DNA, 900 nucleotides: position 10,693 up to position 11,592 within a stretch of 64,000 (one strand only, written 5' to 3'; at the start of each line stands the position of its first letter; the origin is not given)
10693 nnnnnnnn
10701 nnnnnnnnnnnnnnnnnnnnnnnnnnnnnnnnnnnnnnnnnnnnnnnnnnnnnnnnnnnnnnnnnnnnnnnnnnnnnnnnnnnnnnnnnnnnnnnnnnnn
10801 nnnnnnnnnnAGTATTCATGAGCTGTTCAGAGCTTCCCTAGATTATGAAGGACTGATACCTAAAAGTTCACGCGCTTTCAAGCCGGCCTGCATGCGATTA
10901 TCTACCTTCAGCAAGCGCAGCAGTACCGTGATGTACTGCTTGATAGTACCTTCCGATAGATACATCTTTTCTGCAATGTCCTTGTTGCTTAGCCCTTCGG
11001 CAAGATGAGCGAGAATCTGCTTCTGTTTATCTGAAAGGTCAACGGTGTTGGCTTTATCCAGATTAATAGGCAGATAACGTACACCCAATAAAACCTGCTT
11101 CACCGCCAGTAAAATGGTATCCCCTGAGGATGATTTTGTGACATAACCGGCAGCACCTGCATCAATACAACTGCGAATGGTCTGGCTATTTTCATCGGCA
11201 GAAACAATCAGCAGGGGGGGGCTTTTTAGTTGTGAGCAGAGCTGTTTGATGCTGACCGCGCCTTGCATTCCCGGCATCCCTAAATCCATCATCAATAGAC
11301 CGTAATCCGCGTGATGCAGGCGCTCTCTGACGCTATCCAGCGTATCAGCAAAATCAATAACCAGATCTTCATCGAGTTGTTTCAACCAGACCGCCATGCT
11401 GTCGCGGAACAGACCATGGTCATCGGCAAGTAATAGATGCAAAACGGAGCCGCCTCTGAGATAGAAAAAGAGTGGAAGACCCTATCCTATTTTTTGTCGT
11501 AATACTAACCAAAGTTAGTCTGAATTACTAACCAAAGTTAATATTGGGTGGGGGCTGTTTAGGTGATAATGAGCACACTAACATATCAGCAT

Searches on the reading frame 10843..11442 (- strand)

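Call 4: search_protein_families(library=pfam, proteins=[window:10843-11442:-], max_evalue=0.1)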
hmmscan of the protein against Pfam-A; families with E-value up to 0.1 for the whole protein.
window:10843-11442:- (199 aa): 11 families
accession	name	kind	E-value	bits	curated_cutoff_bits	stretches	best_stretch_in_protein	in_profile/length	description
PF00072.30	Response_reg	-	7.6e-20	71.6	30.2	1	4-114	2-110/111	Response regulator receiver domain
PF00196.25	GerE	-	1.7e-14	53.6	23.5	1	136-186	3-53/57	Bacterial regulatory proteins, luxR family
PF08281.18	Sigma70_r4_2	-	1.7e-06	28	25.7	1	136-171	11-47/54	Sigma-70, region 4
PF13412.12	HTH_24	-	2.3e-05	24.3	21.9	1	137-175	2-42/48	Winged helix-turn-helix DNA-binding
PF04545.22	Sigma70_r4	-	0.0029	17.5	24.1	1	136-172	5-42/50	Sigma-70, region 4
PF13384.12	HTH_23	-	0.0052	17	24.6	1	142-170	9-37/50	Homeodomain-like domain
PF13551.12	HTH_29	-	0.012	16.1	28.1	1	141-171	2-33/64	Winged helix-turn helix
PF08280.17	HTH_Mga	-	0.017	15.6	23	0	142-175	9-44/59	M protein trans-acting positive regulator (MGA) HTH domain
PF13518.12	HTH_28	-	0.022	15.3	25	0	141-171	3-33/52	Helix-turn-helix domain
PF08279.18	HTH_11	-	0.022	15.1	25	1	140-178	2-43/55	HTH domain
PF14493.12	HTH_40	-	0.025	15.3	27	1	144-176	6-38/89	Helix-turn-helix domain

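Call 5: search_protein_families(library=ncbifam, proteins=[window:10843-11442:-], max_evalue=0.1)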
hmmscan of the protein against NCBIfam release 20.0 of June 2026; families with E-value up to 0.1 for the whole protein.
window:10843-11442:- (199 aa): 92 families (the best 25 are shown)
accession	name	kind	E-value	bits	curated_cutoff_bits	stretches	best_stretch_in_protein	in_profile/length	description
NF041830.1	RR_TF_ErdR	exception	2.5e-27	96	390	1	3-195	4-210/213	response regulator transcription factor ErdR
NF011896.0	PRK15369.1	equivalog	5.2e-25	88.3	242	1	2-183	5-197/211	two component system response regulator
NF007935.0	PRK10651.1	equivalog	3.2e-21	75.5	250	1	2-188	8-208/216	two-component system response regulator NarL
NF052445.1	RespRegMctR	equivalog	1.8e-20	73.3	300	1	2-180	3-189/205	two-component system response regulator MctR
NF047785.1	respo_reg_MadR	equivalog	8e-20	71.1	300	1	2-190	2-203/209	MadR family response regulator transcription factor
NF007419.0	PRK09958.1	equivalog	1.5e-18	67.1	251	1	3-182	3-190/204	acid-sensing system DNA-binding response regulator EvgA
NF007708.0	PRK10403.1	equivalog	2.2e-18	66.5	343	1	2-187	8-205/215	nitrate/nitrite response regulator protein NarP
NF007403.0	PRK09935.1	equivalog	1e-17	64.5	271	1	4-170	7-184/210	fimbria biosynthesis transcriptional regulator FimZ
NF007018.1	PRK09483.1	equivalog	1.3e-15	57.6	280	1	2-181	3-194/217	UvrY/SirA/GacA family response regulator transcription factor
NF007685.0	PRK10360.1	equivalog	3e-14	53.3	258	1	3-185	4-187/196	response regulator transcription factor UhpA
NF006900.1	PRK09390.1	equivalog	9.1e-13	48.2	255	1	5-181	9-188/203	response regulator FixJ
NF007928.2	PRK10643.1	equivalog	1.2e-10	41.4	330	1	1-114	1-112/216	two-component system response regulator PmrA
NF007505.1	PRK10100.1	equivalog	1.4e-10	41.2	250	1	129-190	138-199/204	biofilm master transcriptional regulator CsgD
NF001965.0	PRK00742.1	subfamily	7.5e-10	38.5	293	1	3-107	6-111/357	chemotaxis-specific protein-glutamate methyltransferase CheB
NF007901.0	PRK10610.1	equivalog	4e-09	36.7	189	1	2-109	7-115/129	chemotaxis response regulator CheY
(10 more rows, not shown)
